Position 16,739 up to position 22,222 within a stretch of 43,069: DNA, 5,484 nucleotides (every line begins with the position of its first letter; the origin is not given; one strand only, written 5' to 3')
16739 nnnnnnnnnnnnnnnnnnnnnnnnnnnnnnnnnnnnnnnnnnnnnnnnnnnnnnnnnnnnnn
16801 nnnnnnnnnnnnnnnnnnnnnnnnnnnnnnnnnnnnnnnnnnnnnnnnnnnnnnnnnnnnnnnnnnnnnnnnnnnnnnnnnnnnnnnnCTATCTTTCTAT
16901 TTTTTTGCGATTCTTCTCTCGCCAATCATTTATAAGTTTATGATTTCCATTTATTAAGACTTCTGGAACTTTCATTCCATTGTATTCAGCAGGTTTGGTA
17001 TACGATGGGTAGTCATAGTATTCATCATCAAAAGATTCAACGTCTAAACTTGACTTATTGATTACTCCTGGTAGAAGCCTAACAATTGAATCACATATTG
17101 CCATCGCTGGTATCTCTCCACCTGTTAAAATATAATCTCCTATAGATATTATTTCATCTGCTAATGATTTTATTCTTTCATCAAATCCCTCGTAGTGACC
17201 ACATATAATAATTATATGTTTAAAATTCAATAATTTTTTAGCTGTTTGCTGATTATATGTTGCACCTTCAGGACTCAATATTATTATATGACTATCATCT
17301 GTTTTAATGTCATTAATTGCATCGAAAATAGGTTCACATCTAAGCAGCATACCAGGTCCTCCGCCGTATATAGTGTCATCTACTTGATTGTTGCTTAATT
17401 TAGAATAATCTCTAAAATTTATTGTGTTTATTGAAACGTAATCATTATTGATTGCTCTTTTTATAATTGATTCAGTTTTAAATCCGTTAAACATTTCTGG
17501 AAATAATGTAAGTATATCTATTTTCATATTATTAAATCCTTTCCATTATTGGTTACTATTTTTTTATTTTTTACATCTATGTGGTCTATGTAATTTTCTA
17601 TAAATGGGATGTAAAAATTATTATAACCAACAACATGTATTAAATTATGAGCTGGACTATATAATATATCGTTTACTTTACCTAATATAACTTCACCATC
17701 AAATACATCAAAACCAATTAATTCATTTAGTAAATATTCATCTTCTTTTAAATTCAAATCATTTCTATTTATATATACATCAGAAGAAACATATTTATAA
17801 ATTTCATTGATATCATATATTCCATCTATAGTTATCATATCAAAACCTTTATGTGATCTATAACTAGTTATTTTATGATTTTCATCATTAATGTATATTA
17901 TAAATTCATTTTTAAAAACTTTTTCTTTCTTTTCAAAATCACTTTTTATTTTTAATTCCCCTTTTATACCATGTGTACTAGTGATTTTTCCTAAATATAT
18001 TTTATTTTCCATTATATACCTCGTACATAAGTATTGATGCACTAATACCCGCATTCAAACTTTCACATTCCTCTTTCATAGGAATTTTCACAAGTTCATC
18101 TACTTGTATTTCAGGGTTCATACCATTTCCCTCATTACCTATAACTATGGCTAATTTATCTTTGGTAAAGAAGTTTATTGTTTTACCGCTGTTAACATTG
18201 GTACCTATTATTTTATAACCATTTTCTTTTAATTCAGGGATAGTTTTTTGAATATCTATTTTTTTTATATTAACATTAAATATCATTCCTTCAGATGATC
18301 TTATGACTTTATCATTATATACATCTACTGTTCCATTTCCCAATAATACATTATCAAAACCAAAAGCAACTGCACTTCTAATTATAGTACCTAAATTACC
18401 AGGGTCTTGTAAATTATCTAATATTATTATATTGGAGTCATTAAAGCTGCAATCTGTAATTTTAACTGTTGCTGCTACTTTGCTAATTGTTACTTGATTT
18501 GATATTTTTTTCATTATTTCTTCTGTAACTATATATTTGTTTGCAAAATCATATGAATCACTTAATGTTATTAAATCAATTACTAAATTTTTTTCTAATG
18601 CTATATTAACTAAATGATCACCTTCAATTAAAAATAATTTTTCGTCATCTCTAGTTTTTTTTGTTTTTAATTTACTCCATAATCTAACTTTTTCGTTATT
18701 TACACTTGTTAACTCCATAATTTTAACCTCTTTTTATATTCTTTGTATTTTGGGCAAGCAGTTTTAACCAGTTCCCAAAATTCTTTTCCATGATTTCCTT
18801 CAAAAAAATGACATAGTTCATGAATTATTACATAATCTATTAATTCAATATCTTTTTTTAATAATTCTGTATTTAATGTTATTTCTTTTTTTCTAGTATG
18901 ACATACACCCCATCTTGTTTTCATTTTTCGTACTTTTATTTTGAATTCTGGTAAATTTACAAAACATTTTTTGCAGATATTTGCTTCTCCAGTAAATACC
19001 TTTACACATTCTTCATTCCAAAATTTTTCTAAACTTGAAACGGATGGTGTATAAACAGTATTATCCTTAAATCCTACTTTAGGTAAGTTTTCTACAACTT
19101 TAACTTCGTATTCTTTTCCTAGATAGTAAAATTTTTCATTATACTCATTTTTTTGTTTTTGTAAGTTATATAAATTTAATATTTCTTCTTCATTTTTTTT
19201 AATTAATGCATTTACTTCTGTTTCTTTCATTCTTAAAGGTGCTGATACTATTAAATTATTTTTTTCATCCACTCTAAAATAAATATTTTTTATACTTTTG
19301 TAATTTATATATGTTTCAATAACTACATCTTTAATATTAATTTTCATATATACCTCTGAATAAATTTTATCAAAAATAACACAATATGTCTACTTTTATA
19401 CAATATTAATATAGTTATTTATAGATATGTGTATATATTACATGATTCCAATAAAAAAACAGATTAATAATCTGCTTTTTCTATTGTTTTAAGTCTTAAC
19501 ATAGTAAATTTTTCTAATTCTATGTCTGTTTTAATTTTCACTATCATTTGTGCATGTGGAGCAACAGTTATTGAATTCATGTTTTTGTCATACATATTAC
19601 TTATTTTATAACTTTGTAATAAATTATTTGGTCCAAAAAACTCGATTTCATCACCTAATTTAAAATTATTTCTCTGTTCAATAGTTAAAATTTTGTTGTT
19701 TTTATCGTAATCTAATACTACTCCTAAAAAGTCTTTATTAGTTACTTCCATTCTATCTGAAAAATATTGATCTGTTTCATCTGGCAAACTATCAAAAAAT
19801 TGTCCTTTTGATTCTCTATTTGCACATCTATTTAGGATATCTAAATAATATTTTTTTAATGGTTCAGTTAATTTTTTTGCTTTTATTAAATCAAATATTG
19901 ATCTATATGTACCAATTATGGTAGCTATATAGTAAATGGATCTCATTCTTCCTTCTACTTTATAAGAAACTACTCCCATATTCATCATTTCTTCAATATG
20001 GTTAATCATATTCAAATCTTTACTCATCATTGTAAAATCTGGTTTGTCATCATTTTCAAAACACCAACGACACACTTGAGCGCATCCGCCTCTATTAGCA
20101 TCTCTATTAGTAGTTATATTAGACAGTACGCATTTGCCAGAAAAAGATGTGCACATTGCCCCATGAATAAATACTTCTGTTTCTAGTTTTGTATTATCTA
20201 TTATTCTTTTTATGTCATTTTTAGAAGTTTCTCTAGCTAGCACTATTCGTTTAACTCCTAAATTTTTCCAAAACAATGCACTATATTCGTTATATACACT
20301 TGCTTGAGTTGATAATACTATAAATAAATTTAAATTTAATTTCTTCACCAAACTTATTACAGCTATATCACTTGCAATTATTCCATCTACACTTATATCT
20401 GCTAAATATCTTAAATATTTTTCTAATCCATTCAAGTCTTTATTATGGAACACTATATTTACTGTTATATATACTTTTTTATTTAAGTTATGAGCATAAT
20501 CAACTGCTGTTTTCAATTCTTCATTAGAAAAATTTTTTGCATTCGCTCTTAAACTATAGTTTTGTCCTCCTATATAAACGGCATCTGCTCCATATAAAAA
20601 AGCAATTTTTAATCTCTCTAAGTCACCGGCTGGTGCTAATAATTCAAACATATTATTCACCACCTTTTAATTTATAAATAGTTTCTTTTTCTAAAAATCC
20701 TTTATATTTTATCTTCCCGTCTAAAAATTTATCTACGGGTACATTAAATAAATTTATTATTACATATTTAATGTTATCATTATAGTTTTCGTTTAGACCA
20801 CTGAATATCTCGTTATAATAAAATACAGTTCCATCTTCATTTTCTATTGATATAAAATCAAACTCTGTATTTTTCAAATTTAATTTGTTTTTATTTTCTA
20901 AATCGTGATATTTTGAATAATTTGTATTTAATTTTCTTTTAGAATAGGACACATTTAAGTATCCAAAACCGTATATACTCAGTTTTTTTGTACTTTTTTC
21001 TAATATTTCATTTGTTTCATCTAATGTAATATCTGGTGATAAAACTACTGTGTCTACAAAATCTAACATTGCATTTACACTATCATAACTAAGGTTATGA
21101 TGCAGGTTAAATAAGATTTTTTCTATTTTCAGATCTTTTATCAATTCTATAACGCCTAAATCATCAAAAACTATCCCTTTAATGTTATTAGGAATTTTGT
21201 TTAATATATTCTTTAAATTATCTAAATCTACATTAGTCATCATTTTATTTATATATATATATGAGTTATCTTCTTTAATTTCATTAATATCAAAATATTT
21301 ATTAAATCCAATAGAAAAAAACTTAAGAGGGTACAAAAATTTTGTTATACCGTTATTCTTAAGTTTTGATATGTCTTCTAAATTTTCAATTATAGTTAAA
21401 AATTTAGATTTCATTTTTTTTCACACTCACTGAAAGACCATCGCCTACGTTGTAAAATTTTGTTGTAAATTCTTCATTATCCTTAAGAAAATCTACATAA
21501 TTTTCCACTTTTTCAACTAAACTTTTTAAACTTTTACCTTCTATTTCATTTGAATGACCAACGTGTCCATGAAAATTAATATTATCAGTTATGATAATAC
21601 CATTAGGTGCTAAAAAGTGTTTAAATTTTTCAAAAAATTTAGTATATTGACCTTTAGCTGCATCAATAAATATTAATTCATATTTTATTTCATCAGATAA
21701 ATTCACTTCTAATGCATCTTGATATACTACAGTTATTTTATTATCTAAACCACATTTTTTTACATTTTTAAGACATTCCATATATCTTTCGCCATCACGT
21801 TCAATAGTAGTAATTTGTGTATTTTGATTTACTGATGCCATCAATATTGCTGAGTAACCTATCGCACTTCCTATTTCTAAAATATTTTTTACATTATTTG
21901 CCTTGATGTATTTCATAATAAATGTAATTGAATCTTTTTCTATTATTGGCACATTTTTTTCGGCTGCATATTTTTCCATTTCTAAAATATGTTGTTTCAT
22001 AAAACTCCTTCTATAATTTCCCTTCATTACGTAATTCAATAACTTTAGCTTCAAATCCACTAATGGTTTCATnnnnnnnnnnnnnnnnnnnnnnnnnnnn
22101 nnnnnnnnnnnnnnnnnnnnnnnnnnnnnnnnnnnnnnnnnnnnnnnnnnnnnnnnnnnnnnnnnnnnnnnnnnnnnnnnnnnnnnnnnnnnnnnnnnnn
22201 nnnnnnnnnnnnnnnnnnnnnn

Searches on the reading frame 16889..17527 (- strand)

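Call 45: search_protein_families(library=pfam, proteins=[window:16889-17527:-], max_evalue=0.001)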
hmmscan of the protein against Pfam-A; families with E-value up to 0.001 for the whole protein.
window:16889-17527:- (212 aa): 1 family
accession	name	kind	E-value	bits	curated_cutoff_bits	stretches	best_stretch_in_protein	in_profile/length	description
PF01746.26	tRNA_m1G_MT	-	2.4e-58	197.5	27.3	1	23-208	2-187/195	tRNA (Guanine-1)-methyltransferase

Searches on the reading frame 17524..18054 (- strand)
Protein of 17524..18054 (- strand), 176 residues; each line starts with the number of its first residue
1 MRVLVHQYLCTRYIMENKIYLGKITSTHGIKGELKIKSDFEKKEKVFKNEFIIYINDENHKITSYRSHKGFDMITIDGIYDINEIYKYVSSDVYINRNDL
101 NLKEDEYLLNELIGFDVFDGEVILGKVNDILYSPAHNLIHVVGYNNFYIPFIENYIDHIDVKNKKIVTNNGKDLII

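Call 45: search_protein_families(library=pfam, proteins=[window:17524-18054:-], max_evalue=0.001)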
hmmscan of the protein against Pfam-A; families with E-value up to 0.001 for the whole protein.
window:17524-18054:- (176 aa): 3 families
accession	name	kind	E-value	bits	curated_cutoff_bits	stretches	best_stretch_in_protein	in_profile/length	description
PF01782.24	RimM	-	4.7e-15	56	23.5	1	21-98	2-83/84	RimM N-terminal domain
PF24986.1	PRC_RimM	-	5.2e-11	42.5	27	1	110-168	2-63/69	RimM PRC barrel domain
PF05239.21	PRC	-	2.8e-08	34.1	21.2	1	104-174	1-77/78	PRC-barrel domain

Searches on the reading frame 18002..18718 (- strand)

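Call 41: search_protein_families(library=pfam, proteins=[window:18002-18718:-], max_evalue=0.001)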
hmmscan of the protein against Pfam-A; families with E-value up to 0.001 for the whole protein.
window:18002-18718:- (238 aa): 2 families
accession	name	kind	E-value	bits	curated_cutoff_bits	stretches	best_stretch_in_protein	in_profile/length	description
PF00588.24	SpoU_methylase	-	3.9e-35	121.5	29.7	1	97-232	3-142/142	SpoU rRNA Methylase family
PF22435.1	MRM3-like_sub_bind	-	4.4e-13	49.9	27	1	8-82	1-83/84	MRM3-like substrate binding domain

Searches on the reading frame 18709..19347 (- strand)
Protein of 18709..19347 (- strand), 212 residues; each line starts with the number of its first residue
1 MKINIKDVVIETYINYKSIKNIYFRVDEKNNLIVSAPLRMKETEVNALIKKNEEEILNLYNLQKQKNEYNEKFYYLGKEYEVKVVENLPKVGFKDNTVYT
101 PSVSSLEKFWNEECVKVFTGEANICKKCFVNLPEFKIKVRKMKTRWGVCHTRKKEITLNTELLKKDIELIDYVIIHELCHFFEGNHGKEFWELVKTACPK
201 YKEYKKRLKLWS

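Call 41: search_protein_families(library=pfam, proteins=[window:18709-19347:-], max_evalue=0.001)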
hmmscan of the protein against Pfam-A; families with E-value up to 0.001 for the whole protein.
window:18709-19347:- (212 aa): 3 families
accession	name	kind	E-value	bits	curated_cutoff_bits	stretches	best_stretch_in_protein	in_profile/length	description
PF01863.23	YgjP-like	-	3.7e-42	145.1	26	1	20-209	1-205/207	YgjP-like, metallopeptidase domain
PF10263.15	SprT-like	-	3.7e-10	40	25.6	1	128-195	12-93/108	SprT-like family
PF08325.16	WLM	-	9.5e-06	26.3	26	1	166-200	79-113/190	WLM domain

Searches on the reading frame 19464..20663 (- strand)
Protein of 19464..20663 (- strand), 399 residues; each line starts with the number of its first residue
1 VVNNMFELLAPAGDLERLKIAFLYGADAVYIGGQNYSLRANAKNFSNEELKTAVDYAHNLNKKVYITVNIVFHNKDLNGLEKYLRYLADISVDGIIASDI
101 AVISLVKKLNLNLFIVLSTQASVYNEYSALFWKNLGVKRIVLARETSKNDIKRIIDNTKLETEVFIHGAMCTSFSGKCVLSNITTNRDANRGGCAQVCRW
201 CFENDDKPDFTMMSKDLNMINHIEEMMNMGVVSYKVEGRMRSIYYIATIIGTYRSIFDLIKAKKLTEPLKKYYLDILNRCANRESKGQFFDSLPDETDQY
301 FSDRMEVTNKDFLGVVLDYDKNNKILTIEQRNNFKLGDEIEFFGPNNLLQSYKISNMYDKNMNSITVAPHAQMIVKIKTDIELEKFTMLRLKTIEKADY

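Call 41: search_protein_families(library=pfam, proteins=[window:19464-20663:-], max_evalue=0.001)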
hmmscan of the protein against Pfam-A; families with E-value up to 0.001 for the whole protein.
window:19464-20663:- (399 aa): 2 families
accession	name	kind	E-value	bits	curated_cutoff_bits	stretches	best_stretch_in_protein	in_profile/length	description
PF01136.24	Peptidase_U32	-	9.1e-68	228.4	22.4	1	78-293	2-230/233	Peptidase family U32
PF16325.11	Peptidase_U32_C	-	1.2e-26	93.1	28.2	1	309-390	2-83/83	Peptidase family U32 C-terminal domain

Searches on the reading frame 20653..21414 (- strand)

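Call 41: search_protein_families(library=pfam, proteins=[window:20653-21414:-], max_evalue=0.001)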
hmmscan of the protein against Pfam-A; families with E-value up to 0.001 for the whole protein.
window:20653-21414:- (253 aa): 1 family
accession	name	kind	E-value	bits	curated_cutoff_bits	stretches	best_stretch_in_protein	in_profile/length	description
PF01136.24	Peptidase_U32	-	3.1e-09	36.9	22.4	1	68-190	5-131/233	Peptidase family U32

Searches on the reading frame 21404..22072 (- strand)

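Call 42: search_protein_families(library=pfam, proteins=[window:21404-22072:-], max_evalue=0.001)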
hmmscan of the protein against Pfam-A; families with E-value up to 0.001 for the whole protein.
window:21404-22072:- (222 aa): 11 families
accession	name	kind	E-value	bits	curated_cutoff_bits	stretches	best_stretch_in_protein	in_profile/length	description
PF01596.23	Methyltransf_3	-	1.5e-23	83.6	22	1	36-218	18-203/204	O-methyltransferase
PF13578.12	Methyltransf_24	-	1.4e-09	39.2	26.3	1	65-165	1-105/105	Methyltransferase domain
PF01135.25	PCMT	-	2.7e-08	34.3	20.3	1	35-140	48-152/210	Protein-L-isoaspartate(D-aspartate) O-methyltransferase (PCMT)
PF13847.12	Methyltransf_31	-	1.1e-06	28.8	27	1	62-177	5-114/145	Methyltransferase domain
PF02527.21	GidB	-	1.5e-06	28.1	27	1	47-161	37-145/184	rRNA small subunit methyltransferase G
PF02390.23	Methyltransf_4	-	6e-05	23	24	0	64-123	5-63/173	Putative methyltransferase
PF05891.18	Methyltransf_PK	-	0.00015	21.8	27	1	55-209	50-212/218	AdoMet dependent proline di-methyltransferase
PF02353.26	CMAS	-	0.00022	21.1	27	1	50-168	52-170/273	Mycolic acid cyclopropane synthetase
PF13649.12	Methyltransf_25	-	0.00033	21.7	27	1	64-158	1-97/97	Methyltransferase domain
PF02475.24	TRM5-TYW2_MTfase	-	0.0004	20.8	28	1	54-160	32-133/164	TRM5/TYW2 methyltransferase domain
PF03602.21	Cons_hypoth95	-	0.0009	19.4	24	0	84-164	64-152/182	Conserved hypothetical protein 95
